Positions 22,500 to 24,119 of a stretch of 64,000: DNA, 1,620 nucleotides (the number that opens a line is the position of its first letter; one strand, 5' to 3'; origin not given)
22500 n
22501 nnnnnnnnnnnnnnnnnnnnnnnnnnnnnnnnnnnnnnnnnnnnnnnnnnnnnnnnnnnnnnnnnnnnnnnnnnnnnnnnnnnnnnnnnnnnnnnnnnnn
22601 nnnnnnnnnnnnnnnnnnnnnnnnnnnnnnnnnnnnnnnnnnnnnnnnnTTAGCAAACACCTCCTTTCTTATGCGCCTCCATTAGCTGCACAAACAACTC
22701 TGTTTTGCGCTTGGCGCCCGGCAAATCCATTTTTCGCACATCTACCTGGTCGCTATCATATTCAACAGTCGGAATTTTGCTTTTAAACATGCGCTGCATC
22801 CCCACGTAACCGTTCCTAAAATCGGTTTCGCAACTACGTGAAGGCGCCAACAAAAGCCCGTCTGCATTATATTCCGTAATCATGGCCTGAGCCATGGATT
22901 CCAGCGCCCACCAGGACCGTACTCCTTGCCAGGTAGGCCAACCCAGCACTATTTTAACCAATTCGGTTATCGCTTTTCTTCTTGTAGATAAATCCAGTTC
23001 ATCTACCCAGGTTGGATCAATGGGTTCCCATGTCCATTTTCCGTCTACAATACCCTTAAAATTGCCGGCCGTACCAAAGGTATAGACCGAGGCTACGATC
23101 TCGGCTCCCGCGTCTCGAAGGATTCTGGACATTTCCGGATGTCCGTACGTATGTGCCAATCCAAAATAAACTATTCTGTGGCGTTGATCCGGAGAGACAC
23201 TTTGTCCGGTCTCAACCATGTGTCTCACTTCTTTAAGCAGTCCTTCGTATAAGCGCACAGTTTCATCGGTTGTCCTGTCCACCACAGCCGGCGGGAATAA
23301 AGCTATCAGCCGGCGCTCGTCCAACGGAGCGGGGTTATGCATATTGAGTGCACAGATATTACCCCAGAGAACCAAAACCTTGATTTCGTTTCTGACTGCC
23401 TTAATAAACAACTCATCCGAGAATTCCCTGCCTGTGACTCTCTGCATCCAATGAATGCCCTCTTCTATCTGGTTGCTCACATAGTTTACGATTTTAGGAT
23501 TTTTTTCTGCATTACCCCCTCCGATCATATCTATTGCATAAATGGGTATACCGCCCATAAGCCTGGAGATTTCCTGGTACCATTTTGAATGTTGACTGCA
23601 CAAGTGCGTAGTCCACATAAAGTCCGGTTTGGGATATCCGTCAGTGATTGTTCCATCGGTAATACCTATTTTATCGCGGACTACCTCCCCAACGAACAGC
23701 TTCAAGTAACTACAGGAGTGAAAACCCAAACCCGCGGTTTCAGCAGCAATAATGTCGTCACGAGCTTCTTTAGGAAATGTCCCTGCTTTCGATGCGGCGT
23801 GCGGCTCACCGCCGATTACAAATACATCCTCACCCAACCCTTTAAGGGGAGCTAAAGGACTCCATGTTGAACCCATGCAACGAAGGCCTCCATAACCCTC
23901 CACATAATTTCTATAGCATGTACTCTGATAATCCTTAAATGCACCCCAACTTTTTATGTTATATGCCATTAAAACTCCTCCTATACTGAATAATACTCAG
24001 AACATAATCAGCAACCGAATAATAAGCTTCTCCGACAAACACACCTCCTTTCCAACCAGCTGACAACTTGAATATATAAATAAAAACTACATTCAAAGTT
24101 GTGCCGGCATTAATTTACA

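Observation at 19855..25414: Four-subunit class-I benzoyl-CoA-reductase / 2-hydroxyacyl-CoA-dehydratase-like operon with two HgdC-type ATPases, divergently paired with a TetR regulator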

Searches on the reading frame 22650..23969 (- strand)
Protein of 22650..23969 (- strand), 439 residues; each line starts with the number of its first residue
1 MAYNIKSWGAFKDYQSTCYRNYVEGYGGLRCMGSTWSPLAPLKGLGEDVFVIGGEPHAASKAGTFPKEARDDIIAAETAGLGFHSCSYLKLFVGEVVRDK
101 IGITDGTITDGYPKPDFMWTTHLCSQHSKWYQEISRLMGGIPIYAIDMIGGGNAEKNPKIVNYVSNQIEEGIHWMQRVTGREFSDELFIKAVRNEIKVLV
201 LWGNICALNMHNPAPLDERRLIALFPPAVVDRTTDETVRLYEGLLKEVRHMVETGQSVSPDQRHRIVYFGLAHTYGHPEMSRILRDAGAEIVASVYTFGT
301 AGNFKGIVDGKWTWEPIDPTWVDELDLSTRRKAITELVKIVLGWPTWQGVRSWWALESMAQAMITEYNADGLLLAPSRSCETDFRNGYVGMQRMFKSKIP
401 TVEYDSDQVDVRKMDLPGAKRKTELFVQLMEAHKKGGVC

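Call 4: search_protein_families(library=pfam, proteins=[window:22650-23969:-])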
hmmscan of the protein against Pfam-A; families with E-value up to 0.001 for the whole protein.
window:22650-23969:- (439 aa): 1 family
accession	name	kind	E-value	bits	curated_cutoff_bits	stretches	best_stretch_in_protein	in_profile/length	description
PF06050.19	HGD-D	-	9.7e-32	111.3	28.4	1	67-413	21-328/342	2-hydroxyglutaryl-CoA dehydratase, D-component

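Call 5: search_protein_families(library=ncbifam, proteins=[window:22650-23969:-], max_evalue=0.00001)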
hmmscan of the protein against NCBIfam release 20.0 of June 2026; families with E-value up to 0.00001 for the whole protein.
window:22650-23969:- (439 aa): 4 families
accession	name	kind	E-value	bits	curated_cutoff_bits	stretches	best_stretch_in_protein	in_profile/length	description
TIGR03191.1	benz_CoA_bzdO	equivalog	6.2e-61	206.9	448.6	1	5-427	6-420/430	benzoyl-CoA reductase, bzd-type, subunit O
NF052455.1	HyiscapDhHadB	equivalog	7.5e-23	80.8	750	1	55-300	52-291/398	(R)-2-hydroxyisocaproyl-CoA dehydratase subunit alpha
TIGR02260.1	benz_CoA_red_B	equivalog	5.4e-12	45.1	486.55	1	67-298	66-302/413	benzoyl-CoA reductase subunit B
NF040772.1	double_cubane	equivalog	1e-07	31.3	350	1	116-294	87-259/372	double-cubane-cluster-containing anaerobic reductase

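Call 10: find_homologous_proteins(query=window:22650-23969:-, max_evalue=1e-10)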
Query window:22650-23969:- (439 aa): 152 proteins with E <= 1e-10 among 4821 candidates; the best 120 are listed.
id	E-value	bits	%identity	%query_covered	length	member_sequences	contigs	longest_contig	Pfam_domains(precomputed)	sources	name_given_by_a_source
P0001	0.0e+0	1016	98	100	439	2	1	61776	PF06050.20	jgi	-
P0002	8.7e-285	962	92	100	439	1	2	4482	PF06050.20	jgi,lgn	-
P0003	8.2e-265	897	85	100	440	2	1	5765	PF06050.20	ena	-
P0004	4.7e-263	891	85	100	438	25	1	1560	PF06050.20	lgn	-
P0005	8.1e-262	887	85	100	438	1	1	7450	PF06050.20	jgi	jgi:benzoyl-CoA reductase/2-hydroxyglutaryl-CoA dehydratase subunit BcrC/BadD/HgdB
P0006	1.3e-261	886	84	100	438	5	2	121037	PF06050.20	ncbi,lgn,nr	ncbi:MAG: 2-hydroxyacyl-CoA dehydratase family protein [Proteobacteria bacterium]|nr:2-hydroxyacyl-C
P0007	3.9e-261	884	84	100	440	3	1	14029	PF06050.20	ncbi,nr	ncbi:MAG: (R)-2-hydroxyglutaryl-CoA dehydratase subunit alpha [Syntrophorhabdus sp. PtaU1.Bin058]|nr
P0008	6.1e-261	884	84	99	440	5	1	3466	PF06050.20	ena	-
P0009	1.6e-260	882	84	100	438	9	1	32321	PF06050.20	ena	-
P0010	2.1e-259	879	83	100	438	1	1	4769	PF06050.20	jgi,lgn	-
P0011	4.1e-259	878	83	100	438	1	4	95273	PF06050.20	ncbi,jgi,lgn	-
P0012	4.6e-259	878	83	100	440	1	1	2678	PF06050.20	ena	-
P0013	6.0e-259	877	84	99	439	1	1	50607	PF06050.20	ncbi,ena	-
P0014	1.3e-258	876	83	99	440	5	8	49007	PF06050.20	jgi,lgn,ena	jgi:benzoyl-CoA reductase subunit B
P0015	1.5e-258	876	83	99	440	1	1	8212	PF06050.20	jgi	jgi:benzoyl-CoA reductase subunit B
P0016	1.6e-258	876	83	100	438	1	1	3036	PF06050.20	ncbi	-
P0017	1.8e-258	876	83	100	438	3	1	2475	PF06050.20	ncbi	-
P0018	2.1e-258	875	84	99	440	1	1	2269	PF06050.20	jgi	jgi:benzoyl-CoA reductase subunit B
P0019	2.7e-258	875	82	99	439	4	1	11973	PF06050.20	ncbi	-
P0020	3.0e-258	875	84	99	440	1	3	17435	PF06050.20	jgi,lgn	jgi:benzoyl-CoA reductase subunit B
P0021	3.2e-258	875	83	100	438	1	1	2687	PF06050.20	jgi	jgi:benzoyl-CoA reductase subunit B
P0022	1.2e-257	873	82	100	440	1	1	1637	PF06050.20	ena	-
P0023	3.0e-257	872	84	100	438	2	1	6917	PF06050.20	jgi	jgi:benzoyl-CoA reductase subunit B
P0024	3.3e-257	871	84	99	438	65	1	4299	PF06050.20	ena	-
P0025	3.9e-257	871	82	100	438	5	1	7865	PF06050.20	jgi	-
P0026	6.2e-257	871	83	100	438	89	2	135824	PF06050.20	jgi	jgi:benzoyl-CoA reductase subunit B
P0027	6.4e-257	871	82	100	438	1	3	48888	PF06050.20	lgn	-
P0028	6.6e-257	870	83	99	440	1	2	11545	PF06050.20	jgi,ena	-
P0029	8.9e-257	870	83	99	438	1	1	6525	PF06050.20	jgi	jgi:benzoyl-CoA reductase/2-hydroxyglutaryl-CoA dehydratase subunit BcrC/BadD/HgdB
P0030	1.9e-256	869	83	99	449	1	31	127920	PF06050.20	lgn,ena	-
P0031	3.5e-256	868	83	99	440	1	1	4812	PF06050.20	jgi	jgi:benzoyl-CoA reductase subunit B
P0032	6.6e-256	867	83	99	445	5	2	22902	PF06050.20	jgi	jgi:benzoyl-CoA reductase subunit B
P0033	7.8e-256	867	83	99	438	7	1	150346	PF06050.20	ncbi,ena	-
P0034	9.1e-256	867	82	99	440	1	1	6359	PF06050.20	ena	-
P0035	9.1e-256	867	83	99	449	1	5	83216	PF06050.20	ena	-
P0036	9.1e-256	867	83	99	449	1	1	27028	PF06050.20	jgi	-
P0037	9.3e-256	867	83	99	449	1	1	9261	PF06050.20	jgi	-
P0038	1.2e-255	866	83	99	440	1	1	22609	PF06050.20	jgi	jgi:benzoyl-CoA reductase/2-hydroxyglutaryl-CoA dehydratase subunit BcrC/BadD/HgdB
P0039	1.7e-255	866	83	99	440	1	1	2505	PF06050.20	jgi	-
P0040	2.4e-255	865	82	99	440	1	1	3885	PF06050.20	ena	-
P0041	3.1e-255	865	83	99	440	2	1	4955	PF06050.20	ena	-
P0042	3.7e-255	865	81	100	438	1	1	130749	PF06050.20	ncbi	-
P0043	4.0e-255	865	83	100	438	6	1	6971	PF06050.20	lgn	-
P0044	5.4e-255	864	82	100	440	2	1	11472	PF06050.20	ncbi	-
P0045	1.1e-254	863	83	99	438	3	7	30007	PF06050.20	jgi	jgi:benzoyl-CoA reductase subunit B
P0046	1.2e-254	863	83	100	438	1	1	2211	PF06050.20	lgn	-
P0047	2.7e-254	862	82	99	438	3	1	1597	PF06050.20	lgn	-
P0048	4.8e-254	861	84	99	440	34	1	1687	PF06050.20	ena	-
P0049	4.8e-254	861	81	99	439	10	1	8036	PF06050.20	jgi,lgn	jgi:benzoyl-CoA reductase/2-hydroxyglutaryl-CoA dehydratase subunit BcrC/BadD/HgdB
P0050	5.5e-254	861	83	99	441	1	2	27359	PF06050.20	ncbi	-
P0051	9.8e-254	860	82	99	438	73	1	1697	PF06050.20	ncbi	-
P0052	1.1e-253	860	82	99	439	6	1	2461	PF06050.20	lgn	-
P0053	1.1e-253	860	81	100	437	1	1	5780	PF06050.20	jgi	-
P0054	1.7e-253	859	80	100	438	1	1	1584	PF06050.20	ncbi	-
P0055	1.8e-253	859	82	99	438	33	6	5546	PF06050.20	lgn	-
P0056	2.9e-253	859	82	99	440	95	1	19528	PF06050.20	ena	-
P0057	3.5e-253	858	82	99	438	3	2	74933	PF06050.20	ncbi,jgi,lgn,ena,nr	ncbi:MAG TPA: hypothetical protein DCR97_14910 [Deltaproteobacteria bacterium]|nr:hypothetical prote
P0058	4.0e-253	858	82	100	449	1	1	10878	PF06050.20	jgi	jgi:benzoyl-CoA reductase subunit B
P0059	4.0e-253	858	82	99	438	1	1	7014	PF06050.20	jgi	jgi:benzoyl-CoA reductase/2-hydroxyglutaryl-CoA dehydratase subunit BcrC/BadD/HgdB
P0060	4.1e-253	858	82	99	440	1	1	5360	PF06050.20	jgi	-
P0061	8.6e-253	857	82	100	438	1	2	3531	PF06050.20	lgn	-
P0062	9.9e-253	857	82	99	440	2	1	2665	PF06050.20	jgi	-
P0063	1.2e-252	856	82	100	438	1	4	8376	PF06050.20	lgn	-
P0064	1.4e-252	856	82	99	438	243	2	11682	PF06050.20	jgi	jgi:benzoyl-CoA reductase subunit B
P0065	1.8e-252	856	82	99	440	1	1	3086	PF06050.20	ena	-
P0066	4.1e-252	855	82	99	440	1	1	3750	PF06050.20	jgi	-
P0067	5.8e-252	854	80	100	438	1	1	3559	PF06050.20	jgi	-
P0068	7.6e-252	854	82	100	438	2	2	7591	PF06050.20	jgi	jgi:benzoyl-CoA reductase subunit B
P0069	8.5e-252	854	80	100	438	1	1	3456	PF06050.20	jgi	-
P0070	1.0e-251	853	82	99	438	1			PF06050.20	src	-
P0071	3.4e-251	852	81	99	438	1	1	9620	PF06050.20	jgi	jgi:benzoyl-CoA reductase subunit B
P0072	3.6e-251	852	81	99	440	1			PF06050.20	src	-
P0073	6.4e-251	851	80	99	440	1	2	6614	PF06050.20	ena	-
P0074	1.2e-250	850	80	99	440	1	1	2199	PF06050.20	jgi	-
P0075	1.3e-250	850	81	99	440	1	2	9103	PF06050.20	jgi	jgi:benzoyl-CoA reductase subunit B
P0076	1.4e-250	850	82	99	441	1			PF06050.20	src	-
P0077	2.1e-250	849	81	99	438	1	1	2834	PF06050.20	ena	-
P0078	2.6e-250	849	81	99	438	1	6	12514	PF06050.20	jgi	jgi:benzoyl-CoA reductase/2-hydroxyglutaryl-CoA dehydratase subunit BcrC/BadD/HgdB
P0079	5.1e-250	848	81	99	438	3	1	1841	PF06050.20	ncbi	-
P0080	5.2e-250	848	80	99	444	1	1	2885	PF06050.20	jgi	jgi:benzoyl-CoA reductase/2-hydroxyglutaryl-CoA dehydratase subunit BcrC/BadD/HgdB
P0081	5.2e-250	848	81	99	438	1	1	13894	PF06050.20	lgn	-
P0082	3.0e-249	845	81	99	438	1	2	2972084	PF06050.20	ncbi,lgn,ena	-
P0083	3.8e-249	845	80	99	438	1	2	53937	PF06050.20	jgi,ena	jgi:benzoyl-CoA reductase subunit B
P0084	5.0e-249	845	80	99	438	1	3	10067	PF06050.20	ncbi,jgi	ncbi:MAG: 2-hydroxyacyl-CoA dehydratase family protein [Syntrophorhabdales bacterium]|jgi:benzoyl-Co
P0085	7.0e-249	844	80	99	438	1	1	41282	PF06050.20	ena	-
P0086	8.8e-249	844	80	99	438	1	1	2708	PF06050.20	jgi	jgi:benzoyl-CoA reductase subunit B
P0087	8.8e-249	844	80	99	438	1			PF06050.20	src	-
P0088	1.1e-248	843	79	100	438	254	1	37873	PF06050.20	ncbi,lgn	-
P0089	1.3e-248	843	80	99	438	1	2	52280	PF06050.20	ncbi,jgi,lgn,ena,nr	ncbi:MAG TPA: 2-hydroxyacyl-CoA dehydratase family protein [Syntrophorhabdales bacterium]|nr:2-hydro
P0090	2.5e-248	842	80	99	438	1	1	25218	PF06050.20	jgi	jgi:benzoyl-CoA reductase subunit B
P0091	3.5e-248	842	80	99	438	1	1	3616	PF06050.20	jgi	jgi:benzoyl-CoA reductase subunit B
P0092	3.6e-248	842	80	99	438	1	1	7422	PF06050.20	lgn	-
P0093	4.7e-248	841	80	99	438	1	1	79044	PF06050.20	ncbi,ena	-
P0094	4.8e-248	841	80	99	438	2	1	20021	PF06050.20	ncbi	-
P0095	5.0e-248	841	81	99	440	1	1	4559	PF06050.20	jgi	-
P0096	9.6e-248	840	80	99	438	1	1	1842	PF06050.20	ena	-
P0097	1.0e-247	840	80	99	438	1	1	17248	PF06050.20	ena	-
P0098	1.7e-247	840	80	99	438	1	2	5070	PF06050.20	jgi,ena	jgi:benzoyl-CoA reductase subunit B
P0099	1.7e-247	839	79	99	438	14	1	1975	PF06050.20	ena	-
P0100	1.8e-247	839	80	99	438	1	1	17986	PF06050.20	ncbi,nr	ncbi:MAG TPA: 2-hydroxyacyl-CoA dehydratase family protein [Syntrophorhabdales bacterium]|nr:2-hydro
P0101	3.5e-247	838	80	99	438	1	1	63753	PF06050.20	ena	-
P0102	3.7e-247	838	79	100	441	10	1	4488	PF06050.20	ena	-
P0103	4.7e-247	838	78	100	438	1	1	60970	PF06050.20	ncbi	-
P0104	2.4e-246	836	79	100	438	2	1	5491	PF06050.20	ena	-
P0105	6.8e-246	834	78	100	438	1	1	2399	PF06050.20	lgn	-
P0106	7.8e-246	834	79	100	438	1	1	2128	PF06050.20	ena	-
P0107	1.8e-245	833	79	100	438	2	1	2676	PF06050.20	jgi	jgi:benzoyl-CoA reductase subunit B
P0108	2.3e-245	832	78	100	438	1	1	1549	PF06050.20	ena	-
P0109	3.2e-245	832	78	100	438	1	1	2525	PF06050.20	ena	-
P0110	1.7e-244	830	79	100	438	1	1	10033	PF06050.20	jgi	jgi:benzoyl-CoA reductase subunit B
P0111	2.7e-244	829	87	92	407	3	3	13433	PF06050.20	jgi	jgi:benzoyl-CoA reductase subunit B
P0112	2.1e-243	826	79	99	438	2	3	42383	PF06050.20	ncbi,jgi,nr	ncbi:MAG: 2-hydroxyacyl-CoA dehydratase [Deltaproteobacteria bacterium]|nr:2-hydroxyacyl-CoA dehydra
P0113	5.5e-243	825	78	100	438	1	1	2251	PF06050.20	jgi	-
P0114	7.1e-243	824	84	92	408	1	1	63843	PF06050.20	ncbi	-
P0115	9.4e-243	824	78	99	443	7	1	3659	PF06050.20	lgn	-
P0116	1.4e-242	823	78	100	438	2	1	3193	PF06050.20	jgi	jgi:benzoyl-CoA reductase subunit B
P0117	1.4e-242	823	78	100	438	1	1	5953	PF06050.20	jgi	jgi:benzoyl-CoA reductase subunit B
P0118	1.7e-241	820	77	100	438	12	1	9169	PF06050.20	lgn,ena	-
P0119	3.2e-241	819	85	92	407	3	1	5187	PF06050.20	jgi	jgi:benzoyl-CoA reductase/2-hydroxyglutaryl-CoA dehydratase subunit BcrC/BadD/HgdB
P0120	2.8e-240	816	75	99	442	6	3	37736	PF06050.20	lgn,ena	-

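Call 11: search_solved_structures(query=window:22650-23969:-, max_evalue=0.01)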
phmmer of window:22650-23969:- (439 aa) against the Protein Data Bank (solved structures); distinct sequences matched with E-value up to 0.01: 3.
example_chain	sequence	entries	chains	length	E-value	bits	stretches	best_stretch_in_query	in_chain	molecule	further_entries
8s02_A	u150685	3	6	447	2.6e-60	207.5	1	4-431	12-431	BzdO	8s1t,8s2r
3o3m_A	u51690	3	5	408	5.9e-16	61.3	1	75-301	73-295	alpha subunit 2-hydroxyisocaproyl-CoA dehydratase | alpha-subunit 2-hydroxyisocaproyl-CoA dehydratase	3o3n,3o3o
9g87_A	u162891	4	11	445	5.6e-05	25.1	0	62-218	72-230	3-methylbenzoyl-CoA reductase beta subunit MbdO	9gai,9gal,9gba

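Call 13: find_related_loci(query=window:22650-23969:-, collection=genome_contigs, flank=10000)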
Query window:22650-23969:- (439 aa) in genome_contigs; peptide patterns used: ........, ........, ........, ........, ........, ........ (x = any residue, [..] = any of these).
28 stretches matched a pattern; 24 encode a relative of the query (tblastn E <= 1e-3); 24 distinct loci.
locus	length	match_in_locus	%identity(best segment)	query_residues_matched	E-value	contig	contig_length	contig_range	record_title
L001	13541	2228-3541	88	1-438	0e+0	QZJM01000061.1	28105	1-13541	MAG: Dethiobacter sp. isolate SURF_39 Ga0104751_1002529, whole genome shotgun sequence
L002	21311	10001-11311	86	1-437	0e+0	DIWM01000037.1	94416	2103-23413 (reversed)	MAG TPA_asm: Deltaproteobacteria bacterium UBA6106 UBA6106_contig_1926, whole genome shotgun sequence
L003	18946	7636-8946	84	1-437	0e+0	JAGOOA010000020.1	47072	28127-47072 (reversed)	MAG: Syntrophorhabdaceae bacterium isolate Go_SlDig_bin_68 Go_SlDig_1971_length_47072_cov_29.210480, whole genome shotgu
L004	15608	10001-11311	85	1-437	0e+0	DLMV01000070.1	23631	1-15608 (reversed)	MAG TPA_asm: Deltaproteobacteria bacterium UBA7527 UBA7527_contig_3578, whole genome shotgun sequence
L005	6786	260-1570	84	1-437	0e+0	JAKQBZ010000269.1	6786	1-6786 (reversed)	MAG: Deltaproteobacteria bacterium isolate USCA_metabat.30 k141_1827794, whole genome shotgun sequence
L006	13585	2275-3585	84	1-437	0e+0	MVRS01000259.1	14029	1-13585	MAG: Syntrophorhabdus sp. PtaU1.Bin058 A4E64_contig000259, whole genome shotgun sequence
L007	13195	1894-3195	84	1-434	0e+0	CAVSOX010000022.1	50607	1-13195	MAG: uncultured delta proteobacterium isolate MFD01476.bin.2.15 genome assembly, contig: contig_33869, whole genome shot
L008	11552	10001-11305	83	1-435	0e+0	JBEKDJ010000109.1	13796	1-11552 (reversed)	MAG: Thermodesulfobacteriota bacterium isolate SPRUCE 180 SPRUCE_180_109, whole genome shotgun sequence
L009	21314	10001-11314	83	1-438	0e+0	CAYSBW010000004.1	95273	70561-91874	MAG TPA_asm: uncultured Syntrophorhabdaceae bacterium isolate SRP192927_co3_35 genome assembly, contig: NODE_308_length_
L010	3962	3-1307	83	1-435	0e+0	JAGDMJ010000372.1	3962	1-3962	MAG: Bacteroidetes bacterium isolate CTSoil_037 scaffold_3481, whole genome shotgun sequence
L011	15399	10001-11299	83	3-435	0e+0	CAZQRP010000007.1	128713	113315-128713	MAG TPA_asm: uncultured Dehalococcoidales bacterium isolate binchicken_co178_251 genome assembly, contig: NODE_258_lengt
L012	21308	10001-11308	83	1-436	0e+0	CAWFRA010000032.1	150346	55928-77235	MAG: uncultured delta proteobacterium isolate MFD01476.bin.2.130 genome assembly, contig: contig_78740, whole genome sho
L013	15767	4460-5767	82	1-436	0e+0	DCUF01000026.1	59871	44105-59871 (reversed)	MAG TPA_asm: Deltaproteobacteria bacterium UBA2221 UBA2221_contig_82614, whole genome shotgun sequence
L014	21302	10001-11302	82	3-436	0e+0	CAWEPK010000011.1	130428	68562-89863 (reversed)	MAG: uncultured delta proteobacterium isolate MFD02138.bin.2.11 genome assembly, contig: contig_26059, whole genome shot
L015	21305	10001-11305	80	1-435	0e+0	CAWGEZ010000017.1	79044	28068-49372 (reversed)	MAG: uncultured delta proteobacterium isolate MFD02134.bin.2.205 genome assembly, contig: contig_27157, whole genome sho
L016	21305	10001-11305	79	1-435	0e+0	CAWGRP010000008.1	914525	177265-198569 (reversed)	MAG: uncultured delta proteobacterium isolate MFD06435.bin.1.188 genome assembly, contig: contig_19693, whole genome sho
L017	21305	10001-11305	83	1-435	0e+0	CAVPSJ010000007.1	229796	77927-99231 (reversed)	MAG: uncultured delta proteobacterium isolate MFD10007.bin.2.36 genome assembly, contig: contig_27547, whole genome shot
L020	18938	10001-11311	84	1-437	0e+0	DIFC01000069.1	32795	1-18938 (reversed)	MAG TPA_asm: Deltaproteobacteria bacterium UBA5758 UBA5758_contig_36705, whole genome shotgun sequence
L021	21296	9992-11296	83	1-435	0e+0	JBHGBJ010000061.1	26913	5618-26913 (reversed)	MAG: Thermodesulfobacteriota bacterium isolate SBS.BIN.12 SBSBIN12_contig_61, whole genome shotgun sequence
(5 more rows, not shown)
